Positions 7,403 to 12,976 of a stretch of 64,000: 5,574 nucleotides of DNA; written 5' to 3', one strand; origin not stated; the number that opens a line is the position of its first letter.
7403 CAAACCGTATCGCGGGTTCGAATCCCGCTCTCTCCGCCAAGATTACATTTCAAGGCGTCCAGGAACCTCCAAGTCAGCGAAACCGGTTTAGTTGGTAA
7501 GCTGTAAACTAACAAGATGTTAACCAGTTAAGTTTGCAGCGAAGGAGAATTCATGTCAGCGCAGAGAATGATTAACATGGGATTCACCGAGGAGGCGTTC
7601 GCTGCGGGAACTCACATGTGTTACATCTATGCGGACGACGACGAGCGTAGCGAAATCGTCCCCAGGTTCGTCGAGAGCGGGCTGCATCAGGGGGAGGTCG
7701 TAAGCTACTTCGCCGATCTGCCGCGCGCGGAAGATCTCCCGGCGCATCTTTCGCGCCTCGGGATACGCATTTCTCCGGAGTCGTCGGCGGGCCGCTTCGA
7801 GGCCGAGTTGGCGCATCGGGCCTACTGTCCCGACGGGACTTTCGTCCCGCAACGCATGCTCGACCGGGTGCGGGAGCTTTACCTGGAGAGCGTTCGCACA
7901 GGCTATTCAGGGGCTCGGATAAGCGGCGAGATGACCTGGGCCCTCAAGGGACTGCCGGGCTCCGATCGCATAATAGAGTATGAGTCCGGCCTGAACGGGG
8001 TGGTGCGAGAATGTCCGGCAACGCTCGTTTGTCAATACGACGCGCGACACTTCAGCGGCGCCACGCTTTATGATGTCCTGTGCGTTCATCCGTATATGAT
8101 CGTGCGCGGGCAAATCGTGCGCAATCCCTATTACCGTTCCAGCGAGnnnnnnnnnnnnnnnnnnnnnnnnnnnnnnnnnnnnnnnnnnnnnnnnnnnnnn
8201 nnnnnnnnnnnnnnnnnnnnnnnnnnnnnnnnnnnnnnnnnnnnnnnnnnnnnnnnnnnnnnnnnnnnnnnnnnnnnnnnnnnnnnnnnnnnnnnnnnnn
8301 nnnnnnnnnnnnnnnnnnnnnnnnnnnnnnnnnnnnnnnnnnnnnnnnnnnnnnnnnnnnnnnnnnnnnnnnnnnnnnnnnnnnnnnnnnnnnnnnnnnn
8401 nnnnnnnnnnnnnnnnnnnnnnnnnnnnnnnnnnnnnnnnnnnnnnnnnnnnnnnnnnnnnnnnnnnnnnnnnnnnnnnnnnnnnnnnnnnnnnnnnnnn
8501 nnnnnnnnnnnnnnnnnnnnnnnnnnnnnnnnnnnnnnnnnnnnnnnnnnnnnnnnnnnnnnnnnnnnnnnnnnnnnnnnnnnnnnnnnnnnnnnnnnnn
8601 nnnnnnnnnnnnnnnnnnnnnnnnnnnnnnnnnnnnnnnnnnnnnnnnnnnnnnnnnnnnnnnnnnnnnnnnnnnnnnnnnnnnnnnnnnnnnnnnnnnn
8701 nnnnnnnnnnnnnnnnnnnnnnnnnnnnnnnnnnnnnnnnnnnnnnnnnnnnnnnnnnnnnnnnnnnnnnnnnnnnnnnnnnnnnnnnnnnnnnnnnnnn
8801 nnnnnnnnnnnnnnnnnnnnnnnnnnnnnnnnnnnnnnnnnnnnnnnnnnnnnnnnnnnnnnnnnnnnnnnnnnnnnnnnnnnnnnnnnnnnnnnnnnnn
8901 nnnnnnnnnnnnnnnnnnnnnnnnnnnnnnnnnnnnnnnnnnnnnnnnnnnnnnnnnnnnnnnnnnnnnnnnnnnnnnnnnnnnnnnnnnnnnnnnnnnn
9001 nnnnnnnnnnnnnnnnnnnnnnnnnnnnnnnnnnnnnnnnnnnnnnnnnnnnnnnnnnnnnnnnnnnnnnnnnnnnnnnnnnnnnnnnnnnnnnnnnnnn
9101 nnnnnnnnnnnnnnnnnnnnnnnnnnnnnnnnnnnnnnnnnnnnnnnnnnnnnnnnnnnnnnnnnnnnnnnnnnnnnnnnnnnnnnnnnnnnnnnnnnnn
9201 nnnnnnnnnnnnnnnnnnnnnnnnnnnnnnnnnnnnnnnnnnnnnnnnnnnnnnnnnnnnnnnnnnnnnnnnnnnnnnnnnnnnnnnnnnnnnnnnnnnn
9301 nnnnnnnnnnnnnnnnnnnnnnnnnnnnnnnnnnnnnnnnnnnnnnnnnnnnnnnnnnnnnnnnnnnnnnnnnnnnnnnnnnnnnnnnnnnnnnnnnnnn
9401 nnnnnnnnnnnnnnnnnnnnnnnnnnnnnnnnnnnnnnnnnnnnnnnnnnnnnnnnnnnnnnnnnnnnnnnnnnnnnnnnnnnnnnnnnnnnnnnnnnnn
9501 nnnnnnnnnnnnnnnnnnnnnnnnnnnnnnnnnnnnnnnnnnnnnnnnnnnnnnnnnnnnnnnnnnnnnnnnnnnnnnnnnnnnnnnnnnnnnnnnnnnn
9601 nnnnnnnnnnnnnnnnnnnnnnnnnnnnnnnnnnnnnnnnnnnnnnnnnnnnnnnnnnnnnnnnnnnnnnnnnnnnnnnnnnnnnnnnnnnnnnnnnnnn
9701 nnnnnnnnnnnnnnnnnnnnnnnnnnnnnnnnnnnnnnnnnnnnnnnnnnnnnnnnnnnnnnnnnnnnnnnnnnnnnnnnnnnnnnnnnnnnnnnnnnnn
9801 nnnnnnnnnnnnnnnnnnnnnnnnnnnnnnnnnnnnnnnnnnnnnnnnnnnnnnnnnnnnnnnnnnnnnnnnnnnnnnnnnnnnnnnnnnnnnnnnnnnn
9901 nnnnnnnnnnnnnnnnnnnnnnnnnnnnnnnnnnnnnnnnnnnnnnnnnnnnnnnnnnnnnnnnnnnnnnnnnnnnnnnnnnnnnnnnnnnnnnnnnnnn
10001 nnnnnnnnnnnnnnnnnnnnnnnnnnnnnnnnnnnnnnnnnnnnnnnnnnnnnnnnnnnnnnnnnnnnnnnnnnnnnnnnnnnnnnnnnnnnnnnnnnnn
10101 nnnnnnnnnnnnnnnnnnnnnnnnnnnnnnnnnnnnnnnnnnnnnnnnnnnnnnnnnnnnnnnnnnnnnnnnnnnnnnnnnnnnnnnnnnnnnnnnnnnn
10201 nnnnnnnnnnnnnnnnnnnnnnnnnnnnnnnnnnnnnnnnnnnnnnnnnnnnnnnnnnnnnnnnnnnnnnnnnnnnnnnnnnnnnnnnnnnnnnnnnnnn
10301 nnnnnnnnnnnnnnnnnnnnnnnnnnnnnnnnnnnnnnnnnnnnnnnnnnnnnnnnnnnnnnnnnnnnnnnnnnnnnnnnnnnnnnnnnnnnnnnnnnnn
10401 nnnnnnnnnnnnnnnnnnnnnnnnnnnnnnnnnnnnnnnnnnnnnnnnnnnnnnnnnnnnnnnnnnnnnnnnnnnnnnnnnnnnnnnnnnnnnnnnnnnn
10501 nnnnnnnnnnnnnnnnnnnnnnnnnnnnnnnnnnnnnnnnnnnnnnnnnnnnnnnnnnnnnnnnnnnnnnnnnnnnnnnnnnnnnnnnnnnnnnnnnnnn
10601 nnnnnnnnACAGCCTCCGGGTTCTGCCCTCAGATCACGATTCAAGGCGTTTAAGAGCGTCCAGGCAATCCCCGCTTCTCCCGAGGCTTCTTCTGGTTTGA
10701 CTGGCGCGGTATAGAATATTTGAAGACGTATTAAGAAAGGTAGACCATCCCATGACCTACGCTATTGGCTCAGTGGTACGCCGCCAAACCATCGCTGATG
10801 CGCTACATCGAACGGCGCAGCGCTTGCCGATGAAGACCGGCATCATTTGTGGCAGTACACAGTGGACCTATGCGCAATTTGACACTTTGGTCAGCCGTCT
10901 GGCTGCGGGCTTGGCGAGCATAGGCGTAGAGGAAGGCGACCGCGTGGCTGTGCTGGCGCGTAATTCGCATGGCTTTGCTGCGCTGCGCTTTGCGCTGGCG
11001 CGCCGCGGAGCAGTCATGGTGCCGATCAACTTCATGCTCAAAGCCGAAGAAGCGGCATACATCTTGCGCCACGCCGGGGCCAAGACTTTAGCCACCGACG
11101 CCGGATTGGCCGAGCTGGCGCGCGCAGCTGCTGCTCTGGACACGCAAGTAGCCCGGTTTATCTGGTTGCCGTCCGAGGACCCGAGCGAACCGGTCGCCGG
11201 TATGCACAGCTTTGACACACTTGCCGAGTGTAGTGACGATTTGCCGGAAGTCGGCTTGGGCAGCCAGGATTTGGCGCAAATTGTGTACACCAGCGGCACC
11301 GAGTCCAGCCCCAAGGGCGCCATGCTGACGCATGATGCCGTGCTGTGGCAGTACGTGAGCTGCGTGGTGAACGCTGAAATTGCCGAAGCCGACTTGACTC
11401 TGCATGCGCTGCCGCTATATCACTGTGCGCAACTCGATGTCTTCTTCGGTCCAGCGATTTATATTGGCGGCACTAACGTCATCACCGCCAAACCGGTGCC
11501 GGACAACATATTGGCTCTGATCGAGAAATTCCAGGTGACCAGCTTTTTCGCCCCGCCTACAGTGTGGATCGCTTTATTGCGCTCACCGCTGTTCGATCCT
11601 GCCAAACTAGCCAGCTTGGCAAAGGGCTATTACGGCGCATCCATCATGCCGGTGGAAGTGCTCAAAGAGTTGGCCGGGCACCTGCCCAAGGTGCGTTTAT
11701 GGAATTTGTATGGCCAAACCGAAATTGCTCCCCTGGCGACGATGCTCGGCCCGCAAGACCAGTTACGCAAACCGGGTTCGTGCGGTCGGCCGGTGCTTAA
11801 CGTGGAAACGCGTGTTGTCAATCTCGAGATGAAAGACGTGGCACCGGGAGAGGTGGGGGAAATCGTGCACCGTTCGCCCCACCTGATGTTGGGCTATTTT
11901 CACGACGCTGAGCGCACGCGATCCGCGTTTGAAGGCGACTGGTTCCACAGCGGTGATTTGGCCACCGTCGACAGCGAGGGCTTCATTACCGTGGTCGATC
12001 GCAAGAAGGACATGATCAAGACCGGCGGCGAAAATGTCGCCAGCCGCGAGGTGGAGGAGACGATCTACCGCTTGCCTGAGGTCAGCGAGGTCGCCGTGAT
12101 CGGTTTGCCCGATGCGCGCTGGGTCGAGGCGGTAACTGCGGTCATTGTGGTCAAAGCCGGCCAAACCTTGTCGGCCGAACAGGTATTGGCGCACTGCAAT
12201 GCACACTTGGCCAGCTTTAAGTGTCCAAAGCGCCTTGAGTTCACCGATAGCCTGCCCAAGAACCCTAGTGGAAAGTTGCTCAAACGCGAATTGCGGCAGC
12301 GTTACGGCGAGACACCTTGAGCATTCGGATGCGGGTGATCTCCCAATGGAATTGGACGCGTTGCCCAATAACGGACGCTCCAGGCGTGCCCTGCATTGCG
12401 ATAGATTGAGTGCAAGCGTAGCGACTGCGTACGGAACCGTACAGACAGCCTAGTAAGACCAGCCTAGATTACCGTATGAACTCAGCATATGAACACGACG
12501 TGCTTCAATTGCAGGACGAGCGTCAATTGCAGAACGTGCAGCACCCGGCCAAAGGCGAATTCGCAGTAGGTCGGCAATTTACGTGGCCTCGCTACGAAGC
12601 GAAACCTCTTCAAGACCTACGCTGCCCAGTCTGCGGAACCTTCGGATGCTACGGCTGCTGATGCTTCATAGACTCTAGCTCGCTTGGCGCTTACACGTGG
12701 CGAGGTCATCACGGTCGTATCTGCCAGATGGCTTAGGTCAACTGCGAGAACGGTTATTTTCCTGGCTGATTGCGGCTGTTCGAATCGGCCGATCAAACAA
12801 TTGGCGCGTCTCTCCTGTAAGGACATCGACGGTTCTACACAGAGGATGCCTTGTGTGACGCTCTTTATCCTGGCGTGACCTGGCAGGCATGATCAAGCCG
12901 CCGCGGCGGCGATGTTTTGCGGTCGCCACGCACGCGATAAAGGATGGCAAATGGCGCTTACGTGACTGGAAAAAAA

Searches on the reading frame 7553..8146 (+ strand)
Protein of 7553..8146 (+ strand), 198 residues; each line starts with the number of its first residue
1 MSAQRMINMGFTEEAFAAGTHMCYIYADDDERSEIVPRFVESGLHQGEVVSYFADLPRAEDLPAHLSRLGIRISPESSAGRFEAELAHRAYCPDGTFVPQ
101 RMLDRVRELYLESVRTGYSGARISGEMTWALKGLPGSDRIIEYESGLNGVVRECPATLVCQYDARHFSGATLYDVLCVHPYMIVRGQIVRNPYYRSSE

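Call 16: search_protein_families(library=pfam, proteins=[window:7553-8146:+], max_evalue=0.001)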
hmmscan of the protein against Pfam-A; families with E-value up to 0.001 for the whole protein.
window:7553-8146:+ (198 aa): 1 family
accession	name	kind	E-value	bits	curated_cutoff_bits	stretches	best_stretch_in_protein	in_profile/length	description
PF14417.12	MEDS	-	1.8e-38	132.3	29.8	1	20-180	1-161/161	MEDS: MEthanogen/methylotroph, DcmR Sensory domain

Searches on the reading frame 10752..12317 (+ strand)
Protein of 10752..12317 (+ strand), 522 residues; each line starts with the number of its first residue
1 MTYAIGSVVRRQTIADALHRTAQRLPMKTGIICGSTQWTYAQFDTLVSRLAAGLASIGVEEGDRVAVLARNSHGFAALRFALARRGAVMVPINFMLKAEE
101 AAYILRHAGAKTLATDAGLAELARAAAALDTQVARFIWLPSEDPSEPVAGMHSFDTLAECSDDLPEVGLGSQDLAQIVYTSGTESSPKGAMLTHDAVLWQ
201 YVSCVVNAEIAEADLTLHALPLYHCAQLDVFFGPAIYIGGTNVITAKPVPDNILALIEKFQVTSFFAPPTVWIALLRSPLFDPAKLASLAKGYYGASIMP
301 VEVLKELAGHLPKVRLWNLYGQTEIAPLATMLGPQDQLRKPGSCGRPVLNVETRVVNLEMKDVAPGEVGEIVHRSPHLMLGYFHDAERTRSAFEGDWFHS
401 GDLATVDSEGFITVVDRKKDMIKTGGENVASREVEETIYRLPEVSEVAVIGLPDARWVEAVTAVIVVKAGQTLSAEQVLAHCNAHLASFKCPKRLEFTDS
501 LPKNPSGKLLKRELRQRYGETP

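Call 7: search_protein_families(library=ncbifam, proteins=[window:10752-12317:+], max_evalue=0.00001)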
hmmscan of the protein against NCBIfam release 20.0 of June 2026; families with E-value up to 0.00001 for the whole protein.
window:10752-12317:+ (522 aa): 105 families (the best 25 are shown)
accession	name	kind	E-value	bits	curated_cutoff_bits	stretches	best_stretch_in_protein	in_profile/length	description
NF006182.0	PRK08316.1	subfamily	9.8e-238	789.8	663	1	9-520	8-519/523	fatty acyl-CoA synthetase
NF004837.0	PRK06187.1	subfamily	3.8e-146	487.4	476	1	11-520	7-524/531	long-chain-fatty-acid--CoA ligase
NF004797.0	PRK06145.1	equivalog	8.4e-108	360.9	850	1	18-518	8-495/499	acyl-CoA synthetase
NF005857.1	PRK07786.1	exception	3.7e-107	358.9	733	1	9-519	6-513/513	fatty-acid--CoA ligase FadD5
NF005307.0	PRK06839.1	equivalog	2.5e-102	343.1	748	1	13-516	3-491/496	o-succinylbenzoate--CoA ligase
NF006181.0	PRK08314.1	subfamily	9.8e-93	311.3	705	1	12-517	24-553/563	long-chain-fatty-acid--CoA ligase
NF005801.1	PRK07656.1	equivalog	1.2e-92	311.2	657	1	12-515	1-500/500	FadD3 family acyl-CoA ligase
NF009233.0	PRK12583.1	subfamily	2.3e-92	310.2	832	1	9-517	15-549/558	fatty acid CoA ligase family protein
NF052269.1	Staph_lig_FadD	equivalog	4.5e-92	309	650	1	35-516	25-491/499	long-chain-fatty-acid--CoA ligase FadD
NF005676.0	PRK07470.1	equivalog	2.4e-89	300.4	774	1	12-517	20-528/544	acyl-CoA synthetase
TIGR03098.1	ligase_PEP_1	hypoth_equivalog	1.8e-87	294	592.35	1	15-516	3-516/517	acyl-CoA ligase (AMP-forming), exosortase A system-associated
NF006020.0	PRK08162.1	subfamily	1.7e-85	287.4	677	1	17-518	24-538/545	acyl-CoA synthetase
NF005702.0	PRK07514.1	subfamily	1.7e-84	284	558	1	33-519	25-501/506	malonyl-CoA synthase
NF004808.0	PRK06155.1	equivalog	4e-84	282.8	722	1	8-517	17-521/542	ATP-dependent acyl-CoA ligase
NF006572.0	PRK09088.1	equivalog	1.3e-82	278.1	696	1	33-517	24-486/491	acyl-CoA synthetase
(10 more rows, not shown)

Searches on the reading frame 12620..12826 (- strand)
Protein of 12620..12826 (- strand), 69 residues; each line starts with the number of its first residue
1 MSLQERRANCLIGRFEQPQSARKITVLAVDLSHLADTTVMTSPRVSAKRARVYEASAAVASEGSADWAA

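Call 66: search_protein_families(library=pfam, proteins=[window:12620-12826:-], max_evalue=0.1)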
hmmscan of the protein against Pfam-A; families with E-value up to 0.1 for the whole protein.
window:12620-12826:- (69 aa): 0 families
